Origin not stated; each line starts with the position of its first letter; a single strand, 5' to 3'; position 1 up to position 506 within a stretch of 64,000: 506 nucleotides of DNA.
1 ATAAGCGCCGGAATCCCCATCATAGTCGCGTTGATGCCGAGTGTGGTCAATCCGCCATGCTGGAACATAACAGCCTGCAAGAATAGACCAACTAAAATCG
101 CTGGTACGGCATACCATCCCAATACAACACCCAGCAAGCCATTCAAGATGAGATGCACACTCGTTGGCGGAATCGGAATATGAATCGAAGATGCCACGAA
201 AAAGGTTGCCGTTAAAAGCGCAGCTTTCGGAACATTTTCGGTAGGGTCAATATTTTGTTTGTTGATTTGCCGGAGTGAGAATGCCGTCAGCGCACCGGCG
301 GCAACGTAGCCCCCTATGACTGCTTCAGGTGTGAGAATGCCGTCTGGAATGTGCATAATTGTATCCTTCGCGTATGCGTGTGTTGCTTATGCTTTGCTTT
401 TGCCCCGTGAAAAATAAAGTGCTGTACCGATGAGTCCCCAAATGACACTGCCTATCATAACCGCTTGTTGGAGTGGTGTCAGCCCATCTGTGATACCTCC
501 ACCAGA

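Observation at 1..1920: CbiM/NikM transporter gene preceded by two secreted His/Cys-rich proteins: possible novel periplasmic metal-capture components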

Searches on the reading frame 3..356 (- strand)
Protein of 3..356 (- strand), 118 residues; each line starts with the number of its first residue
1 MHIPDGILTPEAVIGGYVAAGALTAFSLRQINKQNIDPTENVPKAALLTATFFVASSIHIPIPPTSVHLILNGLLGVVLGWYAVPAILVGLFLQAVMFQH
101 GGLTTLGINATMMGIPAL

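Call 5: search_protein_families(library=pfam, proteins=[window:3-356:-], max_evalue=1)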
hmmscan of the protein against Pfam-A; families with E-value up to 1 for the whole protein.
window:3-356:- (118 aa): 1 family
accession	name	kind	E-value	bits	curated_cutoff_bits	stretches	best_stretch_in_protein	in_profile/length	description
PF01891.21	CbiM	-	9.4e-40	137.1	23.1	1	2-117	1-115/205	Cobalt uptake substrate-specific transmembrane region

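Call 6: search_protein_families(library=ncbifam, proteins=[window:3-356:-], max_evalue=1)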
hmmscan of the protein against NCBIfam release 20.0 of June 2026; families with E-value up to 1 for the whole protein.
window:3-356:- (118 aa): 12 families
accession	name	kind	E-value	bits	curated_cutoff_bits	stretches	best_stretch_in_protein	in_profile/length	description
NF004906.0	PRK06265.2-1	equivalog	4.3e-58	196.7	205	1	1-118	1-117/212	cobalt transporter CbiM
NF004905.0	PRK06265.1-5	equivalog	3.9e-40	138.2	173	1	1-118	1-112/205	cobalt transporter CbiM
NF004907.0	PRK06265.2-2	subfamily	2.2e-35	122.2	200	1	1-118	21-132/221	cobalt transporter CbiM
NF004909.0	PRK06265.2-5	equivalog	8.8e-33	114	172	1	1-118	1-112/196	cobalt transporter CbiM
NF004903.0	PRK06265.1-3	equivalog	9.2e-32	110.2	193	1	1-116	2-111/211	cobalt transporter CbiM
NF004908.0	PRK06265.2-3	equivalog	3.2e-31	108.9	205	1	1-118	1-112/211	cobalt transporter CbiM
NF004904.0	PRK06265.1-4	equivalog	2.1e-29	102.7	172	1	1-118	1-112/206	cobalt transporter CbiM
NF008873.0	PRK11909.1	equivalog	3.7e-16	59.6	225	1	1-115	1-115/230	cobalt transporter CbiM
NF006184.0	PRK08319.1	equivalog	4.4e-16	59.1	180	1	1-115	1-117/224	energy-coupling factor ABC transporter permease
NF004902.0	PRK06265.1-1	equivalog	3.9e-12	46.3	219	1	1-115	1-116/213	cobalt transporter CbiM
TIGR00123.1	cbiM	equivalog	7.1e-12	45.7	184.15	1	1-115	1-117/214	cobalt ECF transporter S component CbiM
NF005598.0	PRK07331.1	equivalog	1.8e-11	44.1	401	1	1-114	1-114/323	cobalt transporter CbiM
